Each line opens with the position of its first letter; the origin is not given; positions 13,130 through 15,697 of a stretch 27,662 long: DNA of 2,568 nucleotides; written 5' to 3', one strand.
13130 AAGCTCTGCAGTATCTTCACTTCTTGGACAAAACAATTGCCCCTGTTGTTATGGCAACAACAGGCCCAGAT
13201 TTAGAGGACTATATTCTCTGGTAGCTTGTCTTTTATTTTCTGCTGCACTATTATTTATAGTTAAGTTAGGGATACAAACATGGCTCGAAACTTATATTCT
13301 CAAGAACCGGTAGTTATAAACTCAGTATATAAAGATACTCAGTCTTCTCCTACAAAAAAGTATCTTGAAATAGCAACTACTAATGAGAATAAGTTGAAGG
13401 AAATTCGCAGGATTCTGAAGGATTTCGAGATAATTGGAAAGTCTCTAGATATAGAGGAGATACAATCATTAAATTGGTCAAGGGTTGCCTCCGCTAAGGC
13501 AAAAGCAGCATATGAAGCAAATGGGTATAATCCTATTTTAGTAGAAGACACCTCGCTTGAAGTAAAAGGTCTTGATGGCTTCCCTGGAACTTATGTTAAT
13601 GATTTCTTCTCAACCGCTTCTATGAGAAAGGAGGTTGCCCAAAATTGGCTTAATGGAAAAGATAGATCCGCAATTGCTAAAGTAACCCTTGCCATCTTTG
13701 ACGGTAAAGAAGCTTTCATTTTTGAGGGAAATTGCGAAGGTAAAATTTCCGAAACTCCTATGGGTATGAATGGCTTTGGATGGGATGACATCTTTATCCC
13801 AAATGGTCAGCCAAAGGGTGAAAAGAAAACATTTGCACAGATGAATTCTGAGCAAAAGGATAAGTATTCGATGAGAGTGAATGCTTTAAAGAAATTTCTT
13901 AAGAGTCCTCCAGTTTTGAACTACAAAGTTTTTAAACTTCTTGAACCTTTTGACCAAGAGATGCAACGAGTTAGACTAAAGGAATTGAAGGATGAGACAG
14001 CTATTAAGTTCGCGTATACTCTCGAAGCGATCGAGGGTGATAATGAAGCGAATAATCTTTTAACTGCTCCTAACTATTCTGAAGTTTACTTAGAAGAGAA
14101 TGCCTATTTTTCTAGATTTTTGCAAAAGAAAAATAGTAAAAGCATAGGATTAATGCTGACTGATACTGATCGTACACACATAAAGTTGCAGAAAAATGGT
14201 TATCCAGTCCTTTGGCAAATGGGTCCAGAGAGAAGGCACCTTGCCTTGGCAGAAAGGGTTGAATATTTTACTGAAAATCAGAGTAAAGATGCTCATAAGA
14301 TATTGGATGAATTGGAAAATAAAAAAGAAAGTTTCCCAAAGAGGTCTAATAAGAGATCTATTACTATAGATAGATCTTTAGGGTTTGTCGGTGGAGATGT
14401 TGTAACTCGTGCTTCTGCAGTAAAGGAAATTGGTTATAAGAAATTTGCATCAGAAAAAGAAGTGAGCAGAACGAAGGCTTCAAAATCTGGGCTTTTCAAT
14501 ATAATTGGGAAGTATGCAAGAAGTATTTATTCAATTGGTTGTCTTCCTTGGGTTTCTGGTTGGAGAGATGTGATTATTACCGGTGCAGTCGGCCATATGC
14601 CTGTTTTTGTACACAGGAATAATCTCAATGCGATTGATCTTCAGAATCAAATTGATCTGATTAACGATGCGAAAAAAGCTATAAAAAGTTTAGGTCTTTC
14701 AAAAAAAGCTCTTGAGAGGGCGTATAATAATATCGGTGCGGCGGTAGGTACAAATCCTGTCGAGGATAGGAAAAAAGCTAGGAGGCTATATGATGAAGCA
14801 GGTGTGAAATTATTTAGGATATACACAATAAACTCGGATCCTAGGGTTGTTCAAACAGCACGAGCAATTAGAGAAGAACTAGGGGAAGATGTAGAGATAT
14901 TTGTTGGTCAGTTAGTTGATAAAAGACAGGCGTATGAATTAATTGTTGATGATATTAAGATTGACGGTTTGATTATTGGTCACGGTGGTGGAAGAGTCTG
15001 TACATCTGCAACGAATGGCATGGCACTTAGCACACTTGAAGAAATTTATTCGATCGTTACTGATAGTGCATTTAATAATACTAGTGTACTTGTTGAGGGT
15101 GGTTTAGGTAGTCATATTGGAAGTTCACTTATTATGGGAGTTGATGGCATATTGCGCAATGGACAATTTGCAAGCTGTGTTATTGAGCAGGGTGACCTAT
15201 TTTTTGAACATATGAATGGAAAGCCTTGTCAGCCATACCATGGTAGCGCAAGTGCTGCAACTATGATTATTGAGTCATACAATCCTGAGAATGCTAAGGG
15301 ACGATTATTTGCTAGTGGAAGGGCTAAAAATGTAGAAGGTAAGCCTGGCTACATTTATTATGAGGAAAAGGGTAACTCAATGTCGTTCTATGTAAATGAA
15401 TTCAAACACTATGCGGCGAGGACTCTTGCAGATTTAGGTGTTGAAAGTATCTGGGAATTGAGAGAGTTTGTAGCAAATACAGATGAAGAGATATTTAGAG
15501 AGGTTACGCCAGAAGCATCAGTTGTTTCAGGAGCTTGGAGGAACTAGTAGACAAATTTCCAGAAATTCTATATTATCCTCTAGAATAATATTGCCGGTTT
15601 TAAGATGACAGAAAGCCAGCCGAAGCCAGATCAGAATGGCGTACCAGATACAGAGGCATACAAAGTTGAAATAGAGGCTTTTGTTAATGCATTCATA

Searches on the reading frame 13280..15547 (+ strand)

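Call 89: search_protein_families(library=pfam, proteins=[window:13280-15547:+], max_evalue=0.00001)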
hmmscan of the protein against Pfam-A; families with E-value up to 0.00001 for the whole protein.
window:13280-15547:+ (755 aa): 2 families
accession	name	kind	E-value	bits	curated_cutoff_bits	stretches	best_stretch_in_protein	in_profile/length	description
PF01725.21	Ham1p_like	-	1.1e-42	146.5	22.5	1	31-208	3-185/186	Ham1 family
PF00478.31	IMPDH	-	1.3e-15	57.7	25.6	1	454-729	69-327/345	IMP dehydrogenase / GMP reductase domain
